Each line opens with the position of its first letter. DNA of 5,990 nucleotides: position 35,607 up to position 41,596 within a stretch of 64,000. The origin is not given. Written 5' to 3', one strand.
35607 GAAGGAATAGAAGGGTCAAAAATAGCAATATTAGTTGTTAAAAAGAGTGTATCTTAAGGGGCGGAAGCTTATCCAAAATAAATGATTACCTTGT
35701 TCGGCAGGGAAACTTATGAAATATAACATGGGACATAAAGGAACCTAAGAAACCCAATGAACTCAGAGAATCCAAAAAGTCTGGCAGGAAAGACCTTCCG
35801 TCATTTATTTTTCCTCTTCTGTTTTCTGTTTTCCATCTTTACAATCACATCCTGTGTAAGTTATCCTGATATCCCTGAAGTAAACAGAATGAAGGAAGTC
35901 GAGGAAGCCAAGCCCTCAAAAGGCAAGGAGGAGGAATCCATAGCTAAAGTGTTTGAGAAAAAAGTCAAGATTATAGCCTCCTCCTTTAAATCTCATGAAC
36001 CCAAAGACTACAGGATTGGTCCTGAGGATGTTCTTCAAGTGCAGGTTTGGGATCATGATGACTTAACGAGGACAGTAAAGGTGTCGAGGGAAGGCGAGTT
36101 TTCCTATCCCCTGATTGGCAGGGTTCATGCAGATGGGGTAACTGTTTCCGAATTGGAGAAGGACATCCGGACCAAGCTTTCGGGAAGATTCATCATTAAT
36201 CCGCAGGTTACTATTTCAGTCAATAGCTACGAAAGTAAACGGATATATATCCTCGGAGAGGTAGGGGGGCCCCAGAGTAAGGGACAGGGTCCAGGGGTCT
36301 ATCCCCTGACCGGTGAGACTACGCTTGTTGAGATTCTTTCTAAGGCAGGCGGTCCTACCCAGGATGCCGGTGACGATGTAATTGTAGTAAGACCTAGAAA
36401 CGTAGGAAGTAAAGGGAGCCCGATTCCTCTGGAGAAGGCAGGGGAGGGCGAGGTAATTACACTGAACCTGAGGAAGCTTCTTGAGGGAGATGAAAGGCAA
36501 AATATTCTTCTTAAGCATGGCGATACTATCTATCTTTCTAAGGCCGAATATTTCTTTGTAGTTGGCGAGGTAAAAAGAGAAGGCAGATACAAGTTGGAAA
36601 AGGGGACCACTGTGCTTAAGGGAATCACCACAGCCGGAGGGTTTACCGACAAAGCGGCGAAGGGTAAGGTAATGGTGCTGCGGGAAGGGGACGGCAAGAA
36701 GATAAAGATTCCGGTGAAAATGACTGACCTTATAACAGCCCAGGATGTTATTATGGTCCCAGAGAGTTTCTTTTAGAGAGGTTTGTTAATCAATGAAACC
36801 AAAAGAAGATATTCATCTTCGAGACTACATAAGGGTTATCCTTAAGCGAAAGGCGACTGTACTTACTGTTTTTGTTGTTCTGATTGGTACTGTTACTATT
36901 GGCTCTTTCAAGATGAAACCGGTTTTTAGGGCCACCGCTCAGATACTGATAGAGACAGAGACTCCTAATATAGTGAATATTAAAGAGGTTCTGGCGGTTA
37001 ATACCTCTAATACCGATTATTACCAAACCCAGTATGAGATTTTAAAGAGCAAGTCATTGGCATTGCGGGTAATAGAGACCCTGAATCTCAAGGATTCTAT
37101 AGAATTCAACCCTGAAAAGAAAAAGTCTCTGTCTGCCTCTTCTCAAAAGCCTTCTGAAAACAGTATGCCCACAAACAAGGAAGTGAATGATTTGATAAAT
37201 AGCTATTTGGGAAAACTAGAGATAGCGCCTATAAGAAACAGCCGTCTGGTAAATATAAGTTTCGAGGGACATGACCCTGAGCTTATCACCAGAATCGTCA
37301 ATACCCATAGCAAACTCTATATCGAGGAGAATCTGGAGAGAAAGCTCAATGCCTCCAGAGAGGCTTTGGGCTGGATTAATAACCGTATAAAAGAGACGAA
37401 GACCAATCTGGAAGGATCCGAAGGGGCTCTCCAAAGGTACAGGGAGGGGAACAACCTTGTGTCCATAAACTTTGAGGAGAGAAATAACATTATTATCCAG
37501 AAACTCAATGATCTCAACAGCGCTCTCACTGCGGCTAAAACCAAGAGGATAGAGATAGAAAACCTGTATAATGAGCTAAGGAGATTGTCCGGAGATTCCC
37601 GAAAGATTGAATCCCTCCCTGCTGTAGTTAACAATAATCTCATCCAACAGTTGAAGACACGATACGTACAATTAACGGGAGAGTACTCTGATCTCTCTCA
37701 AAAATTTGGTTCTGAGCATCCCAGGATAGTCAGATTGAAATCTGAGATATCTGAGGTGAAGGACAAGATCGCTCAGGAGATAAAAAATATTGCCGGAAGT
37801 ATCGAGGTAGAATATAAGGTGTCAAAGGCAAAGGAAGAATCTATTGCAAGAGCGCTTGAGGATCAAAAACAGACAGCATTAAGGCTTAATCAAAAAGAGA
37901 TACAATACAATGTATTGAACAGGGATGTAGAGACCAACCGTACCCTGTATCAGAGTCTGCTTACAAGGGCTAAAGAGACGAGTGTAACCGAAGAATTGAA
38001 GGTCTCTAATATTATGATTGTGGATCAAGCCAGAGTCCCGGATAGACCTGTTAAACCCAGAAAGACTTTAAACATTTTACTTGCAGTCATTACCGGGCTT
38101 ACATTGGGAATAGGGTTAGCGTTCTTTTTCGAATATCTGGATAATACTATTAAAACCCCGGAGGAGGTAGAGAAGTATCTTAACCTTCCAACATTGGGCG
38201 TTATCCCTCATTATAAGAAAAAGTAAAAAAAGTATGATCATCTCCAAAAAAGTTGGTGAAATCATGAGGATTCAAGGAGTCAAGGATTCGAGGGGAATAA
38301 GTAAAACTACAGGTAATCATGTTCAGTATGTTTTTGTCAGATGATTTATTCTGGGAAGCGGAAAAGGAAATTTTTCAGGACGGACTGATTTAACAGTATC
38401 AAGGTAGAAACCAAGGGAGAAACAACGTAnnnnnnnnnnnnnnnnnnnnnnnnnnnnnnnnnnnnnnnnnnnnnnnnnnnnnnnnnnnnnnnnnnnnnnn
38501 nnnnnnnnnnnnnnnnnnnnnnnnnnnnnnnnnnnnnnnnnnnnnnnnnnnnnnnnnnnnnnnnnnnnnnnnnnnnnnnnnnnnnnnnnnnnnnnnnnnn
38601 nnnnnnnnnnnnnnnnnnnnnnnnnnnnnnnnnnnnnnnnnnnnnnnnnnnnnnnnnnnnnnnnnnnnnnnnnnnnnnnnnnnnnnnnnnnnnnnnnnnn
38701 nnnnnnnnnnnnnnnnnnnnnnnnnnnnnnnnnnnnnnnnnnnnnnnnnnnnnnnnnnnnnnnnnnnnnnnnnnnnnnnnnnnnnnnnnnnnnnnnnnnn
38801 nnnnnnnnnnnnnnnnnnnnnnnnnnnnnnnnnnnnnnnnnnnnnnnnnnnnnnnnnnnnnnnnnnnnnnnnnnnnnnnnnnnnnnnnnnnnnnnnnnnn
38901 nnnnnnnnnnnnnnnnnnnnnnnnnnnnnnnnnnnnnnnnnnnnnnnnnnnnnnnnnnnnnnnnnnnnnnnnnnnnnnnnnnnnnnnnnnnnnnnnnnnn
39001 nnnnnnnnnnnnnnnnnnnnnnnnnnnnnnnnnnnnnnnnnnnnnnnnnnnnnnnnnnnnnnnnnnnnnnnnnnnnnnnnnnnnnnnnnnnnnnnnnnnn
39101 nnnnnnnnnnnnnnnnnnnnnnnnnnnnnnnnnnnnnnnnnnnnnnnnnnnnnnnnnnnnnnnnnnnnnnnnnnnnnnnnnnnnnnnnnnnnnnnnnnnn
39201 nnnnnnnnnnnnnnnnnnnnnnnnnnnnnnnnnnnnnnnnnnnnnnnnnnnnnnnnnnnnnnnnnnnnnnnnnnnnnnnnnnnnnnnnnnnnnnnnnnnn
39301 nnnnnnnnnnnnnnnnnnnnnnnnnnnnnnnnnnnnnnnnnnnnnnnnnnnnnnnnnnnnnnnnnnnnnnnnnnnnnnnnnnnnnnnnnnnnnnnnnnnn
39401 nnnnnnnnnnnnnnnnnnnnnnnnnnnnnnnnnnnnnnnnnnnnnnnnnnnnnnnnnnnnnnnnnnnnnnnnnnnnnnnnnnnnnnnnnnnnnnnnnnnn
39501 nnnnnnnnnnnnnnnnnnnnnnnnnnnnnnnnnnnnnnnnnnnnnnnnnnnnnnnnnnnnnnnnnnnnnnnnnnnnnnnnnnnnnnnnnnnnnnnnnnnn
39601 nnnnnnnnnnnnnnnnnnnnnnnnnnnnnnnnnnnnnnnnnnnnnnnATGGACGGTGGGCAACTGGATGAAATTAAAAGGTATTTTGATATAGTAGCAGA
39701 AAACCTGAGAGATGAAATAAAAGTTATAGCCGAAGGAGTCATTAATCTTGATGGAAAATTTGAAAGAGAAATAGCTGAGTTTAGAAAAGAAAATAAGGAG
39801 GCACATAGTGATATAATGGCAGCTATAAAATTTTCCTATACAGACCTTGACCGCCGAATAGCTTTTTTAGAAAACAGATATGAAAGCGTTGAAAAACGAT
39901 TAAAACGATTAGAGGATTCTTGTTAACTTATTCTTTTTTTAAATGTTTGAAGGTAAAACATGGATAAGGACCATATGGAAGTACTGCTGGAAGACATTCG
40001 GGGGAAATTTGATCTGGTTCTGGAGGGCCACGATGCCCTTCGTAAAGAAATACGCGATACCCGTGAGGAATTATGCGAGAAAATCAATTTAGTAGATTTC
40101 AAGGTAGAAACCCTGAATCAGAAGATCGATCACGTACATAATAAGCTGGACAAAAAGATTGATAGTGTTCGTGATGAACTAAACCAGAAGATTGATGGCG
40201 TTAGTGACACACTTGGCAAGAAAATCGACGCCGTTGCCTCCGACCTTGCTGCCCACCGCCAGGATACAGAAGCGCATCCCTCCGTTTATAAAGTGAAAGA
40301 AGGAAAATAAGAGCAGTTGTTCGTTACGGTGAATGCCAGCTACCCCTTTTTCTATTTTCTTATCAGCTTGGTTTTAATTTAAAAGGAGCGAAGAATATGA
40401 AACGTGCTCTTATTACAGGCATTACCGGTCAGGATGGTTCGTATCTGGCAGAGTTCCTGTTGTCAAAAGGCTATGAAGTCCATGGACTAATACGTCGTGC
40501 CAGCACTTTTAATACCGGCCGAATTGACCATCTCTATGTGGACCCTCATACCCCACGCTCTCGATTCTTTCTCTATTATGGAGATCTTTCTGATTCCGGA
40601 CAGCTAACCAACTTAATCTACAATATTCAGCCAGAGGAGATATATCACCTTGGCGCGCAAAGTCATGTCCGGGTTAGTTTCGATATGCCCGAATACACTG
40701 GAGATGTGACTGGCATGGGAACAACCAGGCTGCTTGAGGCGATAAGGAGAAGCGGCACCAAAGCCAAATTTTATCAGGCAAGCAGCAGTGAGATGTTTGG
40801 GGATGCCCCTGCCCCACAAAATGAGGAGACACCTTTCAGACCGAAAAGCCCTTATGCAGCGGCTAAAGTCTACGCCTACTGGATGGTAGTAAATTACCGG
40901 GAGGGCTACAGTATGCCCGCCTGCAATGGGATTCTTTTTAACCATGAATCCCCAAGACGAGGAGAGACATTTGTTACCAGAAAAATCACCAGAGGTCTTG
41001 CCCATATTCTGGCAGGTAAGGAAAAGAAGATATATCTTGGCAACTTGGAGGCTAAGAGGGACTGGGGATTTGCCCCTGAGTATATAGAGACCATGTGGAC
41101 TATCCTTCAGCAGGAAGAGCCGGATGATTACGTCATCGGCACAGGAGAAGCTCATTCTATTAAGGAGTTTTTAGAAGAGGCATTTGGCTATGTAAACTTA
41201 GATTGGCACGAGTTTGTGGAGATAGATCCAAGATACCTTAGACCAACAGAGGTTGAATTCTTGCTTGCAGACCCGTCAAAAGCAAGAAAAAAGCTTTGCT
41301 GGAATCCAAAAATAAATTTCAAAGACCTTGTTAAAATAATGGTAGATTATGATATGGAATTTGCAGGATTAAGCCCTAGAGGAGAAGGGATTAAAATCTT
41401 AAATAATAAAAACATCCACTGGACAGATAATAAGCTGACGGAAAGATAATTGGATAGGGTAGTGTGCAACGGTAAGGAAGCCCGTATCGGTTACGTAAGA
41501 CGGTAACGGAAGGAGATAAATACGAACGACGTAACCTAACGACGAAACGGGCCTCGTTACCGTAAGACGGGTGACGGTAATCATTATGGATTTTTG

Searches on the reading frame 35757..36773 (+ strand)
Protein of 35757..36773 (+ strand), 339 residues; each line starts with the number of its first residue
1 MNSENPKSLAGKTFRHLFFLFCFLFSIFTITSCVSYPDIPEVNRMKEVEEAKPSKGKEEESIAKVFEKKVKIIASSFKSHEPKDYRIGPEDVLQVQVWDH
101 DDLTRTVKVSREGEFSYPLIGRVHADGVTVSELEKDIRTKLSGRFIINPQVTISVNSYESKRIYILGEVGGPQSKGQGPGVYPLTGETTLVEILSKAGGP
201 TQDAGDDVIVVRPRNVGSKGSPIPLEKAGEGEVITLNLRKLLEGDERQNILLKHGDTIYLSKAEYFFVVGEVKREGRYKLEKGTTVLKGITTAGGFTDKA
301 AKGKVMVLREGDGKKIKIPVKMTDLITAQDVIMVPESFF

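Call 3: search_protein_families(library=pfam, proteins=[window:35757-36773:+], max_evalue=0.1)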
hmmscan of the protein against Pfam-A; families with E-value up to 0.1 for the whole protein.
window:35757-36773:+ (339 aa): 3 families
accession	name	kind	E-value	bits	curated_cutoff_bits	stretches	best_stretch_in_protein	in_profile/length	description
PF02563.21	Poly_export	-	1.9e-26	92.4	28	1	81-155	3-76/77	Polysaccharide biosynthesis/export protein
PF10531.15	SLBB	-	1.2e-19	70.3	27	2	265-318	1-54/55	SLBB domain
PF22461.2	SLBB_2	-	3.6e-17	62.7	27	2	161-259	1-78/79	SLBB domain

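Call 4: search_protein_families(library=ncbifam, proteins=[window:35757-36773:+], max_evalue=0.1)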
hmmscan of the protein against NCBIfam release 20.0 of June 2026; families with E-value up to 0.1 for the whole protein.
window:35757-36773:+ (339 aa): 6 families
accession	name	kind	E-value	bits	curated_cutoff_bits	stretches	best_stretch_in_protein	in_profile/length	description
TIGR03028.1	EpsE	equivalog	6.8e-49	166.4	262.65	1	84-339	1-239/239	polysaccharide export protein EpsE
TIGR03027.2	pepcterm_export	equivalog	1.5e-33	115.9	180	2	83-262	1-166/169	XrtA/PEP-CTERM system exopolysaccharide export protein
NF041843.1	EpsY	equivalog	2.7e-30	105.2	320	2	82-219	50-179/211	exopolysaccharide export protein EpsY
NF011658.0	PRK15078.1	subfamily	1.2e-28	99.9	333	1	84-314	84-307/380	polysaccharide export protein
NF001534.0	PRK00364.2-5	equivalog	0.013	15.4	120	0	226-262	32-68/94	co-chaperone GroES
NF011722.0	PRK15175.1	equivalog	0.016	14.1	456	0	115-158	113-155/355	Vi polysaccharide ABC transporter protein VexA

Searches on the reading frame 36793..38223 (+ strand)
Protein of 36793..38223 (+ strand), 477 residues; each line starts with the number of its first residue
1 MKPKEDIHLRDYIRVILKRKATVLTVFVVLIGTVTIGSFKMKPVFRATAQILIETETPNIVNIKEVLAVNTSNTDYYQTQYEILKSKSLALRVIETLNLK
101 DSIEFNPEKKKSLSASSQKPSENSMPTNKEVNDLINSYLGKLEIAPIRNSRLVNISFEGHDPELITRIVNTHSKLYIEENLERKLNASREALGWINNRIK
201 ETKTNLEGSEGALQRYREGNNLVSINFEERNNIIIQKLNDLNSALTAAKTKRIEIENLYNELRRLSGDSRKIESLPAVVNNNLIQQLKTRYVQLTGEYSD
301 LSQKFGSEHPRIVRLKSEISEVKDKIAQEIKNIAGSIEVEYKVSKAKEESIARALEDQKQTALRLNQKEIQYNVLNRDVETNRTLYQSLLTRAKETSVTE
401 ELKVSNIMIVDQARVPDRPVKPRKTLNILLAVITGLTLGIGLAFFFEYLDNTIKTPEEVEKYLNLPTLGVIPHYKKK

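Call 3: search_protein_families(library=pfam, proteins=[window:36793-38223:+], max_evalue=0.1)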
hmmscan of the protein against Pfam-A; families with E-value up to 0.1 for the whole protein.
window:36793-38223:+ (477 aa): 3 families
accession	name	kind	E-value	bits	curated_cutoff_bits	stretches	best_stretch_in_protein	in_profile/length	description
PF13807.11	GNVR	-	2e-20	72.9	27.7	1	375-445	9-79/82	G-rich domain on putative tyrosine kinase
PF02706.20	Wzz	-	1.8e-08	35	25.5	1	5-96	1-90/91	Chain length determinant protein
PF07303.18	Occludin_ELL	-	0.0062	17.7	31.2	0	279-349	5-74/101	Occludin homology domain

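Call 4: search_protein_families(library=ncbifam, proteins=[window:36793-38223:+], max_evalue=0.1)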
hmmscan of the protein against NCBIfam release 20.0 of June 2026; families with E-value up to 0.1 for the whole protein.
window:36793-38223:+ (477 aa): 9 families
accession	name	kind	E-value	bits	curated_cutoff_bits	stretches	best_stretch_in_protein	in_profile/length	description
TIGR03017.1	EpsF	equivalog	1.1e-75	255.1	422.75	1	9-471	3-443/444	chain length determinant protein EpsF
TIGR01005.1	eps_transp_fam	subfamily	5.9e-58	196.7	411.7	1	6-473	3-479/754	exopolysaccharide transport protein family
TIGR03007.1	pepcterm_ChnLen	equivalog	9.9e-47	159.3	278.85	2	127-474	98-463/498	XrtA system polysaccharide chain length determinant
NF007350.0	PRK09841.1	equivalog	1.3e-27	96.3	1248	2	357-462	359-462/726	tyrosine-protein kinase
NF008568.0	PRK11519.1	equivalog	1.2e-23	83.3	1068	2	356-461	358-461/720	tyrosine-protein kinase Wzc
TIGR01006.1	polys_exp_MPA1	subfamily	7.4e-21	74.6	296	2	325-476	75-226/226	CspC family polysaccharide chain length determinant protein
TIGR01010.1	BexC_CtrB_KpsE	subfamily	3.7e-08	32.9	437.5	2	74-253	64-231/362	polysaccharide export inner-membrane protein, BexC/CtrB/KpsE family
NF041864.1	EpsV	equivalog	6.8e-07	28.2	800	1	121-469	134-479/484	PCP family exopolysaccharide biosynthesis protein EpsV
NF009777.0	PRK13276.1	equivalog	0.061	13.1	259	0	249-332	43-135/224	iron-sulfur cluster repair di-iron protein ScdA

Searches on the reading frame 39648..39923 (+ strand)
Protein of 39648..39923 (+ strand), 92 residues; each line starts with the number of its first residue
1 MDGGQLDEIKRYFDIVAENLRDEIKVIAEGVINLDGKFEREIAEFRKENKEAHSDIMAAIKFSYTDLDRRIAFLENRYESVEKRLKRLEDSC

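Call 3: search_protein_families(library=pfam, proteins=[window:39648-39923:+], max_evalue=0.1)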
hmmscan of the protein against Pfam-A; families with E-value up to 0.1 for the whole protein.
window:39648-39923:+ (92 aa): 7 families
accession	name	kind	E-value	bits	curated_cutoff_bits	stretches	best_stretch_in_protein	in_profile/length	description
PF00210.30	Ferritin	-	0.018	15.4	24.5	1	2-82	26-107/142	Ferritin-like domain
PF11629.13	Mst1_SARAH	-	0.021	15.2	23.1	0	33-50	18-35/48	C terminal SARAH domain of Mst1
PF16526.10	CLZ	-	0.031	15.1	26.7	0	65-89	27-51/71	C-terminal leucine zipper domain of cyclic nucleotide-gated channels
PF13851.11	GAS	-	0.033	14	32.3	0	37-86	117-166/200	Growth-arrest specific micro-tubule binding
PF24481.2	CT398_CC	-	0.042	14.1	27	1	40-87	22-68/180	CT398-like coiled coil hairpin domain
PF12631.12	MnmE_helical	-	0.063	13.8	40.1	1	33-89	25-82/211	MnmE helical domain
PF23991.1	DUF7310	-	0.093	13.7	40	0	63-89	24-50/83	Coiled-coil region of unknown function (DUF7310)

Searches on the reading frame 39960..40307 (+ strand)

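Call 3: search_protein_families(library=pfam, proteins=[window:39960-40307:+], max_evalue=0.1)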
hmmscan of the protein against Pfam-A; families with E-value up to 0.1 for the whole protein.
window:39960-40307:+ (116 aa): 23 families
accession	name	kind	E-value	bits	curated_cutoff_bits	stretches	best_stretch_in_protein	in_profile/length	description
PF01442.23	Apolipoprotein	-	2.1e-06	28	90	1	24-104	28-105/190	Apolipoprotein A1/A4/E domain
PF07889.17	DUF1664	-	1.2e-05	25.8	34.6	2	22-93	48-121/124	Protein of unknown function (DUF1664)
PF04513.17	Baculo_PEP_C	-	0.00011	22.7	38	1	27-97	25-95/140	Baculovirus polyhedron envelope protein, PEP, C terminus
PF21808.2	Dynamin-like_hel_bact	-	0.0024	17.6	28.3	1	32-89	50-106/373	Bacterial dynamin-like protein, helical domain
PF05531.17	NPV_P10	-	0.0032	18.4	29.8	1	42-87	13-53/75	Nucleopolyhedrovirus P10 protein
PF09769.14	ApoO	-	0.0039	17.5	31.4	1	24-72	13-61/131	Apolipoprotein O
PF16043.11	DUF4795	-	0.0081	16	34.8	1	25-98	87-162/208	Domain of unknown function (DUF4795)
PF14643.11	DUF4455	-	0.012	14.7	30.4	1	7-94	314-401/469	Domain of unknown function (DUF4455)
PF04728.18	LPP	-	0.014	16.1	29.1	0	84-104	11-31/53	Lipoprotein leucine-zipper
PF06825.17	HSBP1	-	0.016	15.5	28.6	0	52-82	3-33/51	Heat shock factor binding protein 1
PF04799.18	Fzo_mitofusin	-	0.019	14.9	27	0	56-95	88-151/161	fzo-like conserved region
PF12455.13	Dynactin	-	0.029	14.1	25.6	1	27-100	208-276/286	Dynein associated protein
PF10368.14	YkyA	-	0.032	14.4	28.8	1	31-82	127-177/186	Putative cell-wall binding lipoprotein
PF07464.16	ApoLp-III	-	0.034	14.7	36.3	1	27-94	38-101/146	Apolipophorin-III precursor (apoLp-III)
PF11285.13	DUF3086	-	0.051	13.1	24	1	50-98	9-57/277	Protein of unknown function (DUF3086)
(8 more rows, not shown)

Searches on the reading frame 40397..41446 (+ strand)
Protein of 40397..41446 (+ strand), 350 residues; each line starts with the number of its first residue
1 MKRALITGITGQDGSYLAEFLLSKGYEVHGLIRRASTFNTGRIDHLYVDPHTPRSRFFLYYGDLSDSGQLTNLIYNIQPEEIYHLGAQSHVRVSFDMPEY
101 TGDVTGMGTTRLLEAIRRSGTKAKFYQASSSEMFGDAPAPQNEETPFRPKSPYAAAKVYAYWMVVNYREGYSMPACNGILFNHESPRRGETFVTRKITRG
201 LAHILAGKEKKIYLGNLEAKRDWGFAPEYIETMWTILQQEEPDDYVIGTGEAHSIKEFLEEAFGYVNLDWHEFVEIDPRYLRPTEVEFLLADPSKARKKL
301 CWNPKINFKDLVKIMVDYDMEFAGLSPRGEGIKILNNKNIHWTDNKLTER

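Call 85: search_protein_families(library=pfam, proteins=[window:40397-41446:+], max_evalue=0.001)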
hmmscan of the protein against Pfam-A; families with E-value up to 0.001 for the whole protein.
window:40397-41446:+ (350 aa): 3 families
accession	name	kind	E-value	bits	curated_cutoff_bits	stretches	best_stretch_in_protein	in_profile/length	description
PF16363.11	GDP_Man_Dehyd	-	2.6e-139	464.7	27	1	5-315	1-332/332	GDP-mannose 4,6 dehydratase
PF01370.27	Epimerase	-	4.7e-71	239.4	20.9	1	4-248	1-240/240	NAD dependent epimerase/dehydratase family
PF04321.23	RmlD_sub_bind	-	1.7e-06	27.8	27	1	3-159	2-131/287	RmlD substrate binding domain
